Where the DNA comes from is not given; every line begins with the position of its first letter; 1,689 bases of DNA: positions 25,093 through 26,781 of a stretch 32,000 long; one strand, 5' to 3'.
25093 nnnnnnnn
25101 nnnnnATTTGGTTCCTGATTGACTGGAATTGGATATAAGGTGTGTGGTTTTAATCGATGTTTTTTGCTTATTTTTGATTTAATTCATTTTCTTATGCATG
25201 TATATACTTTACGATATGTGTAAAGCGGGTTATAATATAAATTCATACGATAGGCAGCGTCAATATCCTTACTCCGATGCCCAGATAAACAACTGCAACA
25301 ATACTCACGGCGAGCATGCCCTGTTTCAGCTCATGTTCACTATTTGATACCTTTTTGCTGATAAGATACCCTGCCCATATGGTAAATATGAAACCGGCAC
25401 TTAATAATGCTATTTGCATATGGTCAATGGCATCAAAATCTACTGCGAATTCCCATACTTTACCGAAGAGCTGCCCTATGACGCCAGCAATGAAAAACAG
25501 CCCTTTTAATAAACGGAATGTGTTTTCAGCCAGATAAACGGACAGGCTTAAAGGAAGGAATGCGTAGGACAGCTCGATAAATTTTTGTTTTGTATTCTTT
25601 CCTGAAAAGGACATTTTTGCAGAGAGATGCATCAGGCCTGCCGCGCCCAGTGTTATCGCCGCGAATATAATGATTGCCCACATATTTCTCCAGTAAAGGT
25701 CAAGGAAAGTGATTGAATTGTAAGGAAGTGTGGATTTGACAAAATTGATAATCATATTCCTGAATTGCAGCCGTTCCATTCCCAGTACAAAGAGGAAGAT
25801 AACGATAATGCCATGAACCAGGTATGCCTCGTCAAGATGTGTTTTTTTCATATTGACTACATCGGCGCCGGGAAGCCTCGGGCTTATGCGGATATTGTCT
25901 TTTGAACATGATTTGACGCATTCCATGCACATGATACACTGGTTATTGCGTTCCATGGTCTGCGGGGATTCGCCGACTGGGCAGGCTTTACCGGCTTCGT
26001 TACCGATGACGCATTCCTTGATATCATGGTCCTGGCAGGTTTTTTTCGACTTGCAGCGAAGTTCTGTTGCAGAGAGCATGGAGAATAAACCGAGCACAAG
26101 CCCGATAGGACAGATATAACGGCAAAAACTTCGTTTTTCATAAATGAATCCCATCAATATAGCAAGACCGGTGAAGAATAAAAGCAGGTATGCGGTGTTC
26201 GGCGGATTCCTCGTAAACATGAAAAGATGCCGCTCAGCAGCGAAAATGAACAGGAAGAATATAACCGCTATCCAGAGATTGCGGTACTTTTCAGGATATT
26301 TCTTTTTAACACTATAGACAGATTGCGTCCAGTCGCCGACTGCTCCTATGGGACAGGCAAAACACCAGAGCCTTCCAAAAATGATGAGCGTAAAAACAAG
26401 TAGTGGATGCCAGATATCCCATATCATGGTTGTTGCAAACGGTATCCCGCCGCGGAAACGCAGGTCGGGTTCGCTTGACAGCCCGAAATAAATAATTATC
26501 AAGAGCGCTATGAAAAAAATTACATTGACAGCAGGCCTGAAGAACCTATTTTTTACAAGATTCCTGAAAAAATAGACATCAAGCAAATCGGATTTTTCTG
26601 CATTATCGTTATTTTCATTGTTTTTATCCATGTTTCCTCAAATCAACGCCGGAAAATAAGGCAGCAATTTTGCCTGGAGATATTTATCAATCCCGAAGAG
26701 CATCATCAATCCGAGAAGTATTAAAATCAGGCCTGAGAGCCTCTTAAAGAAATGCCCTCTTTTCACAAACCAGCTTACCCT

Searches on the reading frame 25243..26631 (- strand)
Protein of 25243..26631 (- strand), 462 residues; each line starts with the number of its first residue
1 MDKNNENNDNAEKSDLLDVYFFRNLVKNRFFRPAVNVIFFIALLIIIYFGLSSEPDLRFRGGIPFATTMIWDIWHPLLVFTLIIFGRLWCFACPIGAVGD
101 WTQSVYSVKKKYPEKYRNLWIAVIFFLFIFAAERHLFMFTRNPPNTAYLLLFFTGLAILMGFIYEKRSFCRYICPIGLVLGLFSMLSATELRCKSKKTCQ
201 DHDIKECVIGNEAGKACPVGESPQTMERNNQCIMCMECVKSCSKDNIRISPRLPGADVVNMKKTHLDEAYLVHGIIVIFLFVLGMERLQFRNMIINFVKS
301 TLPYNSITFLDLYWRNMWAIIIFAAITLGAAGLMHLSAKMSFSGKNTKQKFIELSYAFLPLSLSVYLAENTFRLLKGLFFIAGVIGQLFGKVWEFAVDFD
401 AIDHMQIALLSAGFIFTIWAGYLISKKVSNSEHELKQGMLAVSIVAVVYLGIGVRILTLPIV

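Call 50: search_protein_families(library=pfam, proteins=[window:25243-26631:-], max_evalue=0.00001)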
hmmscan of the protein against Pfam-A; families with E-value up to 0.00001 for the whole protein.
window:25243-26631:- (462 aa): 1 family
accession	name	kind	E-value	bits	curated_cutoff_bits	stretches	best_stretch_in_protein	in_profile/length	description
PF12801.12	Fer4_5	-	2e-10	40.9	22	2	73-112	7-47/48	4Fe-4S binding domain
